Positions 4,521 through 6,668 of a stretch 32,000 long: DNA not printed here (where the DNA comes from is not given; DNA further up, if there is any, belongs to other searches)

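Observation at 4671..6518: CooS homologue with the Cys295-equivalent ligand replaced (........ becomes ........) and a CxxC-type D-cluster motif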

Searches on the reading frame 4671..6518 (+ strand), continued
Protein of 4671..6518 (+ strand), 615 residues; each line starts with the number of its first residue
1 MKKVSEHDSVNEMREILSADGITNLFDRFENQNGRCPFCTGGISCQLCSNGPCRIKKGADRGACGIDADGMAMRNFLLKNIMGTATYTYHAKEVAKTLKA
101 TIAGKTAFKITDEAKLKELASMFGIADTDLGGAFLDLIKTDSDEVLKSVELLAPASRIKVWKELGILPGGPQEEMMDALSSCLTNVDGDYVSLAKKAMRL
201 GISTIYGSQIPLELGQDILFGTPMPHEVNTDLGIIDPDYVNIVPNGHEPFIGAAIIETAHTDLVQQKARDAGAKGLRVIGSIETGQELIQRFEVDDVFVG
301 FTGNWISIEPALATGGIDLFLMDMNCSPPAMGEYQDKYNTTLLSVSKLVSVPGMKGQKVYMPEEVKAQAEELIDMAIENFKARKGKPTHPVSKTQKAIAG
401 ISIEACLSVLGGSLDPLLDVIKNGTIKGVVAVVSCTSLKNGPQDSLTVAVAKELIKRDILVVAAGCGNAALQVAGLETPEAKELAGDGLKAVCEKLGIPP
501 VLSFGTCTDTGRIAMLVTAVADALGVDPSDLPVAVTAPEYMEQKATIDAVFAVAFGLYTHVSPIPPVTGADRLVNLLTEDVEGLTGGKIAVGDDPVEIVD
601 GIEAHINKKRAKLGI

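Call 47: search_protein_families(library=pfam, proteins=[L017:701-4165:-, L017:4446-6374:-, L017:6489-7985:-, L017:7985-8260:-, L017:8326-9069:-, L017:9195-9773:+, L017:11974-13272:+, L017:13275-13847:+, L017:13844-14383:+, L017:15013-16059:-], max_evalue=0.0001)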
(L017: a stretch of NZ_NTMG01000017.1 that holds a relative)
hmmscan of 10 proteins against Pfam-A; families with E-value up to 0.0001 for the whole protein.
L017:701-4165:- (1154 aa): 1 family
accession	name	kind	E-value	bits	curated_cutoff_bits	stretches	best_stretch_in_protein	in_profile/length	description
PF00384.28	Molybdopterin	-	4.6e-22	79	24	1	273-708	66-315/353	Molybdopterin oxidoreductase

L017:4446-6374:- (642 aa): 1 family
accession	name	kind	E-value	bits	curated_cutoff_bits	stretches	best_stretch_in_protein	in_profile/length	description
PF03063.25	Prismane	-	9.8e-159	529.7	27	1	60-620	1-512/513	Prismane/CO dehydrogenase family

L017:6489-7985:- (498 aa): 1 family
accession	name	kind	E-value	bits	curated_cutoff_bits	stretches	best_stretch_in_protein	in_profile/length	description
PF09887.15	DUF2114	-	7.1e-218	724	25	1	41-490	1-447/449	Uncharacterized protein conserved in archaea (DUF2114)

L017:7985-8260:- (91 aa): 1 family
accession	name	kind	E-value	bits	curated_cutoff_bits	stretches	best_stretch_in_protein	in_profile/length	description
PF08979.16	DUF1894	-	5.1e-34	116.9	25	1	1-87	1-88/88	Domain of unknown function (DUF1894)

L017:8326-9069:- (247 aa): 7 families
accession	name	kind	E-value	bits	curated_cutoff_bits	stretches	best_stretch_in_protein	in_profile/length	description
PF00037.32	Fer4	-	3.8e-09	36.4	21.1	0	7-29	2-24/24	4Fe-4S binding domain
PF13237.11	Fer4_10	-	1.6e-07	31.6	25.5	1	6-54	2-53/53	4Fe-4S dicluster domain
PF12837.12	Fer4_6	-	4e-07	30.1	25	1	5-28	1-24/24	4Fe-4S binding domain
PF14697.11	Fer4_21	-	1.7e-06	28.5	35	1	7-59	2-58/59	4Fe-4S dicluster domain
PF12838.12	Fer4_7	-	2.6e-06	28.2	27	1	12-57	1-52/52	4Fe-4S dicluster domain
PF13187.11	Fer4_9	-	5.4e-06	26.8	27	1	12-58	1-52/52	4Fe-4S dicluster domain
PF25160.1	LdpA_Fe-S-bd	-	5.6e-06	26.5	27.6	0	8-30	23-45/49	LdpA Fe-S cluster-binding domain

L017:9195-9773:+ (192 aa): 6 families
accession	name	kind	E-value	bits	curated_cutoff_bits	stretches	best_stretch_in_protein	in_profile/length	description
PF13412.12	HTH_24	-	6.3e-11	42.1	21.9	1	8-51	2-45/48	Winged helix-turn-helix DNA-binding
PF13404.12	HTH_AsnC-type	-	4.5e-08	33.2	27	1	7-48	1-42/42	AsnC-type helix-turn-helix domain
PF12802.13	MarR_2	-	3.2e-07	30.9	27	1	13-53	9-50/61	MarR family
PF01047.28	MarR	-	3.9e-06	27.1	24.6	1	13-52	7-46/59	MarR family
PF01022.26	HTH_5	-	1.9e-05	24.9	22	1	12-51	5-43/47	Bacterial regulatory protein, arsR family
PF08279.18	HTH_11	-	7.5e-05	23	25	0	10-54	1-46/55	HTH domain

L017:11974-13272:+ (432 aa): 6 families
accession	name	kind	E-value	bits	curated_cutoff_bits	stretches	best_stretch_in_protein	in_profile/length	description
PF13447.11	Multi-haem_cyto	-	5.6e-28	98.4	21.9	1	52-316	2-269/269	Seven times multi-haem cytochrome CxxCH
PF14522.11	Cytochrome_C7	-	3.8e-11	43.1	24.8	0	82-150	13-67/67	Cytochrome c7 and related cytochrome c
PF13435.11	Cytochrome_C554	-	3.9e-08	34.5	20.8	0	22-59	47-83/84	Cytochrome c554 and c-prime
PF09699.15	Paired_CXXCH_1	-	4.8e-07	29.8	20.6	0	53-92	7-39/41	Doubled CXXCH motif (Paired_CXXCH_1)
PF14537.11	Cytochrom_c3_2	-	1.1e-06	29.5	25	0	143-207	7-66/79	Cytochrome c3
PF22113.1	Mtrc-MtrF_II-IV_dom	-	9.5e-06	25.7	30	0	45-136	74-168/176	Outer membrane cytochrome MtrC/MtrF-like, domains II/IV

L017:13275-13847:+ (190 aa): 1 family
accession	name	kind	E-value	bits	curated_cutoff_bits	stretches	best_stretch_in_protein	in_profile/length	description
PF00571.33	CBS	-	1.2e-32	112.5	24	2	133-187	1-55/57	CBS domain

L017:13844-14383:+ (179 aa): 1 family
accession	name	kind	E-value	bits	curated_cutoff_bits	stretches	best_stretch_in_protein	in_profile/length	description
PF04982.19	TM_HPP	-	2.4e-59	199.8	27.2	1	17-175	3-157/157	HPP, transmembrane region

L017:15013-16059:- (348 aa): 0 families

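Call 50: search_protein_families(library=pfam, proteins=[L019:2832-4049:+, L019:4075-4350:+, L019:2320-2823:+, L078:12168-13397:+, L087:7954-9201:-, L029:8215-8904:-, L074:9148-9894:-, L042:4165-4911:+, L083:8592-9659:+, L081:13536-13961:+], max_evalue=0.0001)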
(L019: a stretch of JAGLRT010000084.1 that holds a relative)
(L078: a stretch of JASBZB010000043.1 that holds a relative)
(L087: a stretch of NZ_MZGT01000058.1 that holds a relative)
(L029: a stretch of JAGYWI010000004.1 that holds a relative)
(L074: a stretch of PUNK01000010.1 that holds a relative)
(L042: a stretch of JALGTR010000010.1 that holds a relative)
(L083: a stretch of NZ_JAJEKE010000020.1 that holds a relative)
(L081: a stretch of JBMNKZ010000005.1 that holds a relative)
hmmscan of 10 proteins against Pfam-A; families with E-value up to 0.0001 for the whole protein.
L019:2832-4049:+ (405 aa): 3 families
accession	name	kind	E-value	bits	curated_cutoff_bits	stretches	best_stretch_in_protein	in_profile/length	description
PF19583.5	ODP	-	4.4e-24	85.9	27.2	1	40-233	3-194/194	ODP family beta lactamase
PF00258.30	Flavodoxin_1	-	1.6e-21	77.4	25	1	261-391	1-141/143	Flavodoxin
PF00753.33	Lactamase_B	-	2.7e-11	44.2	22.7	1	40-199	6-162/196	Metallo-beta-lactamase superfamily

L019:4075-4350:+ (91 aa): 1 family
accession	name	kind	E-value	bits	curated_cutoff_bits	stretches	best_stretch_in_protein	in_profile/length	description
PF02943.20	FeThRed_B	-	4.1e-20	72.2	22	1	14-90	8-86/106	Ferredoxin thioredoxin reductase catalytic beta chain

L019:2320-2823:+ (167 aa): 2 families
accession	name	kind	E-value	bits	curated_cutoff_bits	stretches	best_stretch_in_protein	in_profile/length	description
PF02915.23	Rubrerythrin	-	1.3e-10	42.2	22.8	1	25-152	2-132/137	Rubrerythrin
PF13668.12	Ferritin_2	-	1.6e-05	25.5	24.7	0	105-158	2-64/138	Ferritin-like domain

L078:12168-13397:+ (409 aa): 3 families
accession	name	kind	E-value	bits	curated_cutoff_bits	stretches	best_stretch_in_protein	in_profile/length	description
PF13596.12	PAS_10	-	7.9e-29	100.9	22.1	1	292-396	2-106/106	PAS domain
PF04282.18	DUF438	-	8.3e-28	96.6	25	1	15-81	1-67/67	Family of unknown function (DUF438)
PF01814.28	Hemerythrin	-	1.4e-19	71.3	25.3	1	96-226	1-127/127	Hemerythrin HHE cation binding domain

L087:7954-9201:- (415 aa): 5 families
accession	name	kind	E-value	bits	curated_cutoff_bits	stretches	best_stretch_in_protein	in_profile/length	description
PF07992.20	Pyr_redox_2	-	5.1e-58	197.2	26.1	1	12-302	2-291/291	Pyridine nucleotide-disulphide oxidoreductase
PF18267.7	Rubredoxin_C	-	4.9e-24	84.5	25.9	1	321-390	1-70/70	Rubredoxin NAD+ reductase C-terminal domain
PF00070.33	Pyr_redox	-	6.9e-18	65.4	22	1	154-229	2-78/82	Pyridine nucleotide-disulphide oxidoreductase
PF13738.12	Pyr_redox_3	-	2.9e-12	46.9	30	1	152-282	165-305/305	Pyridine nucleotide-disulphide oxidoreductase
PF00890.30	FAD_binding_2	-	2.9e-05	23.9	20.4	0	13-41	2-29/414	FAD binding domain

L029:8215-8904:- (229 aa): 3 families
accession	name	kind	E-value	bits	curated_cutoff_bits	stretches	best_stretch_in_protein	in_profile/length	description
PF00027.35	cNMP_binding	-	1e-22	80.4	27.5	1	28-112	3-87/89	Cyclic nucleotide-binding domain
PF13545.12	HTH_Crp_2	-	1.1e-16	60.9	27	1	146-219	1-69/70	Crp-like helix-turn-helix domain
PF00325.26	Crp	-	6.4e-07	29.4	21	1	171-202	1-32/32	Bacterial regulatory proteins, crp family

L074:9148-9894:- (248 aa): 6 families
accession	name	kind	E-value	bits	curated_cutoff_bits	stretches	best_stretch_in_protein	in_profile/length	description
PF02830.23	V4R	-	8.2e-15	55.1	31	1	187-245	3-61/62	V4R domain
PF01022.26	HTH_5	-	3.3e-13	49.7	22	1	25-69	2-46/47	Bacterial regulatory protein, arsR family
PF12802.13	MarR_2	-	1.1e-06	29.2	27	1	33-78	14-60/61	MarR family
PF12840.13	HTH_20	-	7.9e-06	26.2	27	1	24-70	3-50/51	Helix-turn-helix domain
PF01047.28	MarR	-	1.5e-05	25.2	24.6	1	33-79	12-58/59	MarR family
PF13412.12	HTH_24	-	2.7e-05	24.1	21.9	1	31-69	10-48/48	Winged helix-turn-helix DNA-binding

L042:4165-4911:+ (248 aa): 7 families
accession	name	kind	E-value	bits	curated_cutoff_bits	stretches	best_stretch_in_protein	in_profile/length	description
PF00037.32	Fer4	-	4.7e-11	42.5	21.1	1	14-37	1-24/24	4Fe-4S binding domain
PF12838.12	Fer4_7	-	1.5e-08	35.4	27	1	20-65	1-52/52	4Fe-4S dicluster domain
PF12837.12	Fer4_6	-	7.1e-08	32.5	25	1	13-36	1-24/24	4Fe-4S binding domain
PF14697.11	Fer4_21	-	8e-07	29.5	35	1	15-67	2-58/59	4Fe-4S dicluster domain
PF13237.11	Fer4_10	-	1.1e-06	28.8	25.5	1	14-62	2-53/53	4Fe-4S dicluster domain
PF13187.11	Fer4_9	-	1.4e-06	28.7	27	1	20-66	1-52/52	4Fe-4S dicluster domain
PF25160.1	LdpA_Fe-S-bd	-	4.6e-05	23.5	27.6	0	14-38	21-45/49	LdpA Fe-S cluster-binding domain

L083:8592-9659:+ (355 aa): 2 families
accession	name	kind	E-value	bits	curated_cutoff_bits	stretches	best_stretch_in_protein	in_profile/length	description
PF01339.22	CheB_methylest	-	2.1e-60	203.8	24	1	166-347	1-173/174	CheB methylesterase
PF00072.30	Response_reg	-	6.8e-28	97.5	30.2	1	6-110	1-101/111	Response regulator receiver domain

L081:13536-13961:+ (141 aa): 1 family
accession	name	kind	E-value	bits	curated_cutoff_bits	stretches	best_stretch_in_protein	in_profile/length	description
PF01022.26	HTH_5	-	5e-20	71.5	22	1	65-111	1-47/47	Bacterial regulatory protein, arsR family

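Call 60: search_solved_structures(query=P0134, show_alignments=1, max_evalue=1e-100)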
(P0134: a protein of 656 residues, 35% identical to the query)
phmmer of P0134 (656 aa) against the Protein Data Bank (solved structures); distinct sequences matched with E-value up to 1e-100: 35.
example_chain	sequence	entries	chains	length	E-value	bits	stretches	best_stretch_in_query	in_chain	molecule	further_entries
6t7j_B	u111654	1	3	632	1.2e-192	644.9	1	12-635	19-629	Carbon monoxide dehydrogenase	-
6ytt_B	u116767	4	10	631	1.3e-182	611.8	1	6-636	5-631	Carbon-monoxide dehydrogenase (Acceptor),Carbon-monoxide dehydrogenase (Acceptor) | Carbon-monoxide dehydrogenase (Acceptor),CO-dehydrogenase from Clostridium a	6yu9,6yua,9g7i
9fzy_B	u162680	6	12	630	1.5e-182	611.6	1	6-636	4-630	Carbon monoxide dehydrogenase/acetyl-CoA synthase beta subunit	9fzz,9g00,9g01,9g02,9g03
6vwy_A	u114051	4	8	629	3.1e-182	610.5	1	8-636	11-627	Carbon monoxide dehydrogenase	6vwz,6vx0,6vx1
6b6v_A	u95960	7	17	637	1.2e-179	602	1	8-636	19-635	Carbon monoxide dehydrogenase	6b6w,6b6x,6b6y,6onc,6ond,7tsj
6ons_A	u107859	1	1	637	2.1e-179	601.2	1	8-636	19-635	Carbon monoxide dehydrogenase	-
6dc2_A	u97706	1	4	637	2.6e-178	597.6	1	8-636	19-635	Carbon monoxide dehydrogenase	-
6elq_X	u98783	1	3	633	3.6e-156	524.4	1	8-635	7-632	Carbon Monoxide Dehydrogenase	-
9iyo_A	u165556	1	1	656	5.1e-142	477.7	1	2-636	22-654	Carbon monoxide dehydrogenase 2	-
3i04_A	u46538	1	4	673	8.5e-142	477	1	5-639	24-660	Carbon monoxide dehydrogenase/acetyl-CoA synthase subunit beta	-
1mjg_A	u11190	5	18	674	8.5e-142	477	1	5-639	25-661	CARBON MONOXIDE DEHYDROGENASE BETA SUBUNIT | CARBON MONOXIDE DEHYDROGENASE/ACETYL-COA SYNTHASE SUBUNIT BETA | Carbon monoxide dehydrogenase/acetyl CoA synthase 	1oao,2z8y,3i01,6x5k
9iym_A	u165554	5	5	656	1.2e-141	476.5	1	2-636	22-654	Carbon monoxide dehydrogenase 2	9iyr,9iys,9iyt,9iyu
7err_A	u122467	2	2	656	1.3e-141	476.4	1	2-636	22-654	Carbon monoxide dehydrogenase 2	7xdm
9tp0_X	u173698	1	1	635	1.9e-141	475.8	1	7-636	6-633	Carbon monoxide dehydrogenase 2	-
9tox_X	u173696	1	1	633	2.8e-141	475.2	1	7-636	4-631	Carbon monoxide dehydrogenase 2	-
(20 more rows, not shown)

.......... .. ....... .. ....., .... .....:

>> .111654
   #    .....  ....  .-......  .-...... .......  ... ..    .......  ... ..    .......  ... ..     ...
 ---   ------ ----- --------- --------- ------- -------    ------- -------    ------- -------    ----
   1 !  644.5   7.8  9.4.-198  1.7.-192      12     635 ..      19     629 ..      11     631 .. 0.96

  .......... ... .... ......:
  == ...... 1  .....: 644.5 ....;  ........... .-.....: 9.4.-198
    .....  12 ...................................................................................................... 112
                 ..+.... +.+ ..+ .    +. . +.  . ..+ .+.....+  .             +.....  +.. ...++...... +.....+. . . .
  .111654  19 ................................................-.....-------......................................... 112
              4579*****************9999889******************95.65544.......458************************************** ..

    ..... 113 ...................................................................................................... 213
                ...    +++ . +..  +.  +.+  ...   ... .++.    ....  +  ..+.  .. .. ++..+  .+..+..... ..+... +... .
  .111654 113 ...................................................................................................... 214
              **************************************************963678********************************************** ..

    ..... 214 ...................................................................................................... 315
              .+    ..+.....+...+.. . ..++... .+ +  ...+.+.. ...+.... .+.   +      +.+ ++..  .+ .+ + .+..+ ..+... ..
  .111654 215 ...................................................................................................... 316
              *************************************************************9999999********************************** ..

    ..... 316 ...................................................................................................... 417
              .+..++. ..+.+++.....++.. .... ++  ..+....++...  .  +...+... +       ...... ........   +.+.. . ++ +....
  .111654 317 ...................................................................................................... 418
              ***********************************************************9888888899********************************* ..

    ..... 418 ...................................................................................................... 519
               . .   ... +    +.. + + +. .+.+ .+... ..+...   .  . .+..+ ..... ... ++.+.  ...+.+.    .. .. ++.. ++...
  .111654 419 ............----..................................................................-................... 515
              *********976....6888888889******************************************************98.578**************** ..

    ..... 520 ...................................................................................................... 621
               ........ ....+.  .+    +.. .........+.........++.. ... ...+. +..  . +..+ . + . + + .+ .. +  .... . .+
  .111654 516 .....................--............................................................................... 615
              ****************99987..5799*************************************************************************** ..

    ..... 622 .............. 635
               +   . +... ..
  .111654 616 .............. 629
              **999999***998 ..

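Call 68: list_cluster_members(proteins=[P0090, P0001, P0089])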
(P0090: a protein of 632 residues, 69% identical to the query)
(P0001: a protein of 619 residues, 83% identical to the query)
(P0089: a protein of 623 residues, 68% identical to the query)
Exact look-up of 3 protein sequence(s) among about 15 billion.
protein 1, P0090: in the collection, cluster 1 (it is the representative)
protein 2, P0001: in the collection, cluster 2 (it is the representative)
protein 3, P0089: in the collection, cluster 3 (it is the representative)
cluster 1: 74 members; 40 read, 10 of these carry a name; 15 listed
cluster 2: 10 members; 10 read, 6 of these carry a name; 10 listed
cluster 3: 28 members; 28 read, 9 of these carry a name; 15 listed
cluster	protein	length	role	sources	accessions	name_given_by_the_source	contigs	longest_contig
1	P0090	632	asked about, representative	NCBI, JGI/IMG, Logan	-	anaerobic carbon-monoxide dehydrogenase catalytic subunit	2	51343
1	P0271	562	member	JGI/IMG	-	carbon-monoxide dehydrogenase catalytic subunit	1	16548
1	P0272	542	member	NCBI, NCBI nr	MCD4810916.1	MAG: anaerobic carbon-monoxide dehydrogenase catalytic subunit, partial ... | anaerobic carbon-monoxide dehydrogenase catalytic subunit [Methanosarcinales archaeon]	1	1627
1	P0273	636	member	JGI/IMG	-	anaerobic carbon-monoxide dehydrogenase catalytic subunit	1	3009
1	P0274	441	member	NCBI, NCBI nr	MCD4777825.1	MAG: anaerobic carbon-monoxide dehydrogenase catalytic subunit, partial ... | anaerobic carbon-monoxide dehydrogenase catalytic subunit [Desulfobacterales bacterium]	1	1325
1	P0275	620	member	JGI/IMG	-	carbon-monoxide dehydrogenase catalytic subunit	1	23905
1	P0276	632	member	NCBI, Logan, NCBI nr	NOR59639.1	MAG: anaerobic carbon-monoxide dehydrogenase catalytic subunit [Methanosarcinales ... | anaerobic carbon-monoxide dehydrogenase catalytic subunit [Methanosarcinales archaeon]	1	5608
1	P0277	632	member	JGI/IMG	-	anaerobic carbon-monoxide dehydrogenase catalytic subunit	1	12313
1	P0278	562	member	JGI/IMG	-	carbon-monoxide dehydrogenase catalytic subunit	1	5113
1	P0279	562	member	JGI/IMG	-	carbon-monoxide dehydrogenase catalytic subunit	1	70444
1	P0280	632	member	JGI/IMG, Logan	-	-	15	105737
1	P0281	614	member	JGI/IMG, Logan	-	-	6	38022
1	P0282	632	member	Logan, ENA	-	-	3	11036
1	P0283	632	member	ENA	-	-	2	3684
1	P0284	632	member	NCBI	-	-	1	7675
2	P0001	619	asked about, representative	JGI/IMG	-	-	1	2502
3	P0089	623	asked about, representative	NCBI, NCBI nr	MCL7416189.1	MAG: anaerobic carbon-monoxide dehydrogenase catalytic subunit [ANME-2 cluster archaeon] | anaerobic carbon-monoxide dehydrogenase catalytic subunit [ANME-2 cluster archaeon]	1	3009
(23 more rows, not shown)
